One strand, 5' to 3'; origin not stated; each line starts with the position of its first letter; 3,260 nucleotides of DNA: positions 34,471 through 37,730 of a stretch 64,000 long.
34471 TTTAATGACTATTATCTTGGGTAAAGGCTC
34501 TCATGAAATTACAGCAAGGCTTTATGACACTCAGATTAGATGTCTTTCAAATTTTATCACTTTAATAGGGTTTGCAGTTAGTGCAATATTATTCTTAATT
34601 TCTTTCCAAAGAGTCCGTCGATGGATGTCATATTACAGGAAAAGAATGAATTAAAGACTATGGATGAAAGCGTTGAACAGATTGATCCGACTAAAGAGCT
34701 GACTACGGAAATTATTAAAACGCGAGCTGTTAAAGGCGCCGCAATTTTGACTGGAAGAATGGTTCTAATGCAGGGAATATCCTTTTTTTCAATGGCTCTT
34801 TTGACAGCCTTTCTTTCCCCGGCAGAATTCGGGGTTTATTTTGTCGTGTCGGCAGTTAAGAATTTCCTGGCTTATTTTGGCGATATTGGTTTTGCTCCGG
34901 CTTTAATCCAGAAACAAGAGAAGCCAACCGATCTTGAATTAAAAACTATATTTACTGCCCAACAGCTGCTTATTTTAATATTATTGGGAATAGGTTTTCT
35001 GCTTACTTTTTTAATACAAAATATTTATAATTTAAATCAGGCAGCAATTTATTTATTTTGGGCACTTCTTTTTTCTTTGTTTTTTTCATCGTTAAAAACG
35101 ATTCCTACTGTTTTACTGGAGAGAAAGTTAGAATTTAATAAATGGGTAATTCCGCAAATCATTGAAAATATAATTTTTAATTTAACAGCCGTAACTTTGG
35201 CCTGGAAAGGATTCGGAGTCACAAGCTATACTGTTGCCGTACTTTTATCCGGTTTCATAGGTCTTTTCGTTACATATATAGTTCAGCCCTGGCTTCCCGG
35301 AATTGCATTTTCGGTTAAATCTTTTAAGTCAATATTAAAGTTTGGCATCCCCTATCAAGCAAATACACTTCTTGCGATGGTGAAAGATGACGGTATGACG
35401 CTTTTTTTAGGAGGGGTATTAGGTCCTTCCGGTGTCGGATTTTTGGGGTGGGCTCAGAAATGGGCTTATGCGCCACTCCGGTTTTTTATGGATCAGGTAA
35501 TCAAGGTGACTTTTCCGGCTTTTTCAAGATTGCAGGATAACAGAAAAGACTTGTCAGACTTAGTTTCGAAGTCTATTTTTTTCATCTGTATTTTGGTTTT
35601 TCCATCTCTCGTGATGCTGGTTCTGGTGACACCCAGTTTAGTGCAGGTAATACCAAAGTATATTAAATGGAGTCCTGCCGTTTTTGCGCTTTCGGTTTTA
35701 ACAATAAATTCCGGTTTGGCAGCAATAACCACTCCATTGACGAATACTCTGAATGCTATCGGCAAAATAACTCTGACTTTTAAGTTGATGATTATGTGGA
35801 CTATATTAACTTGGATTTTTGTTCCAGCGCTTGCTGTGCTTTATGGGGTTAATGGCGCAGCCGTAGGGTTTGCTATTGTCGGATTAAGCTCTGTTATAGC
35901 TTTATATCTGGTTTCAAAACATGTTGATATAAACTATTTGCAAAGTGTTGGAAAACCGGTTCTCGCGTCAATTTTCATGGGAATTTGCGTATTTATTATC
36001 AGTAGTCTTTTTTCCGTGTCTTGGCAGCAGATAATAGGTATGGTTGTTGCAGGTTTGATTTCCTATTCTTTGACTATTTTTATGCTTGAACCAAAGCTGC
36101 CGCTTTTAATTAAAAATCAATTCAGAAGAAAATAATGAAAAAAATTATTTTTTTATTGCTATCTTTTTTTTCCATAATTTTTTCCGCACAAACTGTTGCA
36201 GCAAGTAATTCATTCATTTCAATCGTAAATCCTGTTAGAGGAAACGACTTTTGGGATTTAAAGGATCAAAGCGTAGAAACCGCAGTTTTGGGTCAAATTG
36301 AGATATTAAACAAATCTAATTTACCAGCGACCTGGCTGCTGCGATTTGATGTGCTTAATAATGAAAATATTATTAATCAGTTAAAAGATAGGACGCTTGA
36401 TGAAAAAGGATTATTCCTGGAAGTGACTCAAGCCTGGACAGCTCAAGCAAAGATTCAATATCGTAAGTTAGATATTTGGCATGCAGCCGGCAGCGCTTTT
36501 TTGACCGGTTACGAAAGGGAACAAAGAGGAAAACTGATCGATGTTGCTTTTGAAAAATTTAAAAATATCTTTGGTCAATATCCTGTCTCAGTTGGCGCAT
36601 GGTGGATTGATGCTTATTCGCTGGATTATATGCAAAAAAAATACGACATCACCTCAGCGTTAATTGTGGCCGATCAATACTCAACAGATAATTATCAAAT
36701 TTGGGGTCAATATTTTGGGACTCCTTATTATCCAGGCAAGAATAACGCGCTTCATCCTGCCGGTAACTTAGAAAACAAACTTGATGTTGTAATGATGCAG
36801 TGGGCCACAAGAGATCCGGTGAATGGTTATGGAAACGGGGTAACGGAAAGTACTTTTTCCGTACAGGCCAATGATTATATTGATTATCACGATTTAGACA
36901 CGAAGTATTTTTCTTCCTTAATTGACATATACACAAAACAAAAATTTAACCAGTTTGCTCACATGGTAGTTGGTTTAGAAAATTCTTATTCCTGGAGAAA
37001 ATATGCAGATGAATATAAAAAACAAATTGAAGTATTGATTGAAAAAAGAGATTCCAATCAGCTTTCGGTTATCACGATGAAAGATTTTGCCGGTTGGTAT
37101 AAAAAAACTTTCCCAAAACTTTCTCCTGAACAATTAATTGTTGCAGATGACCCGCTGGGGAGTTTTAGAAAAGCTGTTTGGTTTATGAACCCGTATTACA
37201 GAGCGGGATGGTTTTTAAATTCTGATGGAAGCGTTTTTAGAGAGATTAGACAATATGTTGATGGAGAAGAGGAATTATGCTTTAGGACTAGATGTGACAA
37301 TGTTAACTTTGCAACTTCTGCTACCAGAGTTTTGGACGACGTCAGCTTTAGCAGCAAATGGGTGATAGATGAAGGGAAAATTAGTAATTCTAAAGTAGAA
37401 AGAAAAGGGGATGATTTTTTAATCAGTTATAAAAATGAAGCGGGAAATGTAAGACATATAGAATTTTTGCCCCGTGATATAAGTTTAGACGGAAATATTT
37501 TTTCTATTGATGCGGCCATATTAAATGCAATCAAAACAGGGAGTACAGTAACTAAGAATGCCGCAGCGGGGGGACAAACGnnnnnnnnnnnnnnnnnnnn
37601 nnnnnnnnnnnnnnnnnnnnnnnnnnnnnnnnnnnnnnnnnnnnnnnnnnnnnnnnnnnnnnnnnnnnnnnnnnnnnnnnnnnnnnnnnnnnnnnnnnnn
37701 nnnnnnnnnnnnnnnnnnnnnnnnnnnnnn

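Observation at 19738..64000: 44-kb extracytoplasmic glycosylation super-locus with ~22 GT-C transferases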

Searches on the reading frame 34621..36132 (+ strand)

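Call 4: search_protein_families(library=pfam, proteins=[window:34621-36132:+], max_evalue=0.001)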
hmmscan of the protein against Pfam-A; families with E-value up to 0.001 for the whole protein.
window:34621-36132:+ (504 aa): 2 families
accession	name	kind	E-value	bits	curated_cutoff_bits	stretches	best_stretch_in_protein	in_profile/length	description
PF13440.11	Polysacc_synt_3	-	1e-49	169.8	23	1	61-344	2-283/293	Polysaccharide biosynthesis protein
PF01943.22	Polysacc_synt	-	1.8e-23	83.8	28.2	1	37-305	2-274/274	Polysaccharide biosynthesis protein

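Call 42: search_protein_families(library=ncbifam, proteins=[window:34621-36132:+], max_evalue=1e-10)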
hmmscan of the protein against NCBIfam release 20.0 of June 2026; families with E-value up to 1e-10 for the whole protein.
window:34621-36132:+ (504 aa): 3 families
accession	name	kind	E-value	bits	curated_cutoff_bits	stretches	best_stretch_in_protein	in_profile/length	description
NF007773.0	PRK10459.1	equivalog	2.4e-44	152.2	273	1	35-503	6-481/492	MOP flippase family protein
NF058658.1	Oglyco_Wzx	exception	3.2e-26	92.4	720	1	51-485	25-459/478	O-glycosylation flippase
NF047674.1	TeichurnBiosyTuaB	equivalog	1.4e-22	80.4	580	1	32-486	4-466/469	teichuronic acid biosynthesis protein TuaB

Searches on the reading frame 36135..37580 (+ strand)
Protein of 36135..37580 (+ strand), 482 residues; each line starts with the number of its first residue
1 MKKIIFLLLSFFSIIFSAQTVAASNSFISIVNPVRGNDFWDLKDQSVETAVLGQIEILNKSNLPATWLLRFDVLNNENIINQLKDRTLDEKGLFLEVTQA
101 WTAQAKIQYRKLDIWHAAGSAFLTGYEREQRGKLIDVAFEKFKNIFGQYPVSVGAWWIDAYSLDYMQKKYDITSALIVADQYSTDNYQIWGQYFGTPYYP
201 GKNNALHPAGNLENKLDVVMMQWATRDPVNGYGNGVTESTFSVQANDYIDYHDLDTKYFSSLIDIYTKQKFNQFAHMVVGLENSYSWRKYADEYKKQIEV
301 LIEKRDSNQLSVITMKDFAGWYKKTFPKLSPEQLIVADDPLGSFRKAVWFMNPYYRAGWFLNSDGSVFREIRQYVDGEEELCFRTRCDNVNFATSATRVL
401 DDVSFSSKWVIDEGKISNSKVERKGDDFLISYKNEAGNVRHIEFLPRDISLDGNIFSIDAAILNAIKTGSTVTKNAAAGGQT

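Call 44: search_protein_families(library=pfam, proteins=[window:36135-37580:+], max_evalue=1)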
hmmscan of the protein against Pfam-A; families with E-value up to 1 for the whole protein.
window:36135-37580:+ (482 aa): 0 families
